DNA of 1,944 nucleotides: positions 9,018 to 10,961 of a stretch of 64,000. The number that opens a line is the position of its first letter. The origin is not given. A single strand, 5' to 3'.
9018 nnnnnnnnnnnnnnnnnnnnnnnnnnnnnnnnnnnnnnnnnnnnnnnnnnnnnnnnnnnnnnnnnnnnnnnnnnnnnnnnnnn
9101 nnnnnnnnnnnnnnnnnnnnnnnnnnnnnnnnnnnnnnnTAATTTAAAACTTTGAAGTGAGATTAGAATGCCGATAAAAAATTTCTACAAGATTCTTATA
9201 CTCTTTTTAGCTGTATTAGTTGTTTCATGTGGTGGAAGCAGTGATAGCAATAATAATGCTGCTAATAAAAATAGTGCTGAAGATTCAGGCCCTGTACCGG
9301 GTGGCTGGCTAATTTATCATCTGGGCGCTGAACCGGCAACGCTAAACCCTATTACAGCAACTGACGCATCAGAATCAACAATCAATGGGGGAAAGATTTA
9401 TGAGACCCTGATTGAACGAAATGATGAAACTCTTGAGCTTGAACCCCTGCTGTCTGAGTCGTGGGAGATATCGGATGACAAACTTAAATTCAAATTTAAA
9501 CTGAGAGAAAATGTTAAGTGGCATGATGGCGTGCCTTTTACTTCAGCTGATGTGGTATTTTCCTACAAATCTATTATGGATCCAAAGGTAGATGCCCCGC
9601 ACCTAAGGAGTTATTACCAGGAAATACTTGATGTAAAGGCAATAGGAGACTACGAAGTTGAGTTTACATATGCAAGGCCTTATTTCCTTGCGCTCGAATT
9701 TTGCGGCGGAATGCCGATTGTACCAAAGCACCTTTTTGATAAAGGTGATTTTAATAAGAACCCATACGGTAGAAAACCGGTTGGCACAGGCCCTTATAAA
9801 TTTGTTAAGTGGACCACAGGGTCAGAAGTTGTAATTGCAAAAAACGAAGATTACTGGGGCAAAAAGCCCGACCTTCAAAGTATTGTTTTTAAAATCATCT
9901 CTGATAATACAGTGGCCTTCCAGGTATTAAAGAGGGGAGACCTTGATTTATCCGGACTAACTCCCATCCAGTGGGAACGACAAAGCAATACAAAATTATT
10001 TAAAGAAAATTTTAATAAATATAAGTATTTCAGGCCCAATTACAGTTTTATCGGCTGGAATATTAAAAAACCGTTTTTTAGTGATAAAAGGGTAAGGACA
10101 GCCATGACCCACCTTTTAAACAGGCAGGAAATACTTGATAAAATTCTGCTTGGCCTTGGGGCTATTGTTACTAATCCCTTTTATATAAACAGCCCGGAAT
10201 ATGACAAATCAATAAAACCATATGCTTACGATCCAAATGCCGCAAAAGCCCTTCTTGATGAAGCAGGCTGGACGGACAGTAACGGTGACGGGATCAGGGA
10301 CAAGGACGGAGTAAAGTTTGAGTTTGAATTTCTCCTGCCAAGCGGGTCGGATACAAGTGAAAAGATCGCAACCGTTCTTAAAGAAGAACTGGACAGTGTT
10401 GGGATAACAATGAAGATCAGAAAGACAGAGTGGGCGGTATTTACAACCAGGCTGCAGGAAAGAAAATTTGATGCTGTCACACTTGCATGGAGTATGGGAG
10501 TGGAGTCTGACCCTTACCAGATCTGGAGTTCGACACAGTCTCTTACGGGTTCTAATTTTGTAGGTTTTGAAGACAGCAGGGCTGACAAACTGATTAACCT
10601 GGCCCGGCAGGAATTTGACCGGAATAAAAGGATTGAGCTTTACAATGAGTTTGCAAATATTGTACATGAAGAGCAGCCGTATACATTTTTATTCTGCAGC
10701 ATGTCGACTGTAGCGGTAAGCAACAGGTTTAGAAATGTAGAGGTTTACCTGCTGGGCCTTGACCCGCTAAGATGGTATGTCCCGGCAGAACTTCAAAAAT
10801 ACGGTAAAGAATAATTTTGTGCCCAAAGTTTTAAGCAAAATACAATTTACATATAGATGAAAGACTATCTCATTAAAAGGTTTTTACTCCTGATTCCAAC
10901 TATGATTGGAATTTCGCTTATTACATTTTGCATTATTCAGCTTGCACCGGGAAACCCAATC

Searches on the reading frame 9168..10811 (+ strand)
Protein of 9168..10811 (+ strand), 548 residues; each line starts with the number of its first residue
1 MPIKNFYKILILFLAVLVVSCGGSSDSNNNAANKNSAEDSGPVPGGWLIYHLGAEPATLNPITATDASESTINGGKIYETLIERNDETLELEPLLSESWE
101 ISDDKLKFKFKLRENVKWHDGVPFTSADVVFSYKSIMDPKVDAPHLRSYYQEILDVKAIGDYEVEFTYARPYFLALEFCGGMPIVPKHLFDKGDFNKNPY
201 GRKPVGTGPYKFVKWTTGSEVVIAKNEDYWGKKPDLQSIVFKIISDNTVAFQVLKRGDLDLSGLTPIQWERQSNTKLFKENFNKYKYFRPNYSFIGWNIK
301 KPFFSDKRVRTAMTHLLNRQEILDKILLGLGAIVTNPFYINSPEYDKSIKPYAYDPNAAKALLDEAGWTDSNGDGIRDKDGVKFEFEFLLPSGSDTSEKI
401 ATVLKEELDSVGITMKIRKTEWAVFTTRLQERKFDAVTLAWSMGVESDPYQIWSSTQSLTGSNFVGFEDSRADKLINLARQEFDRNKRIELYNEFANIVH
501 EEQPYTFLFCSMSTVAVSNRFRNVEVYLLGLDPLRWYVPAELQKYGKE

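Call 64: search_protein_families(library=pfam, proteins=[window:9168-10811:+], max_evalue=0.001)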
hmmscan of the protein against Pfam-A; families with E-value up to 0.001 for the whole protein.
window:9168-10811:+ (548 aa): 1 family
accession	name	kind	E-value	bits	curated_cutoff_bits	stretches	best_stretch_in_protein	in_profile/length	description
PF00496.27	SBP_bac_5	-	9.7e-103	344.5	32.4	1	90-458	1-363/368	Bacterial extracellular solute-binding proteins, family 5 Middle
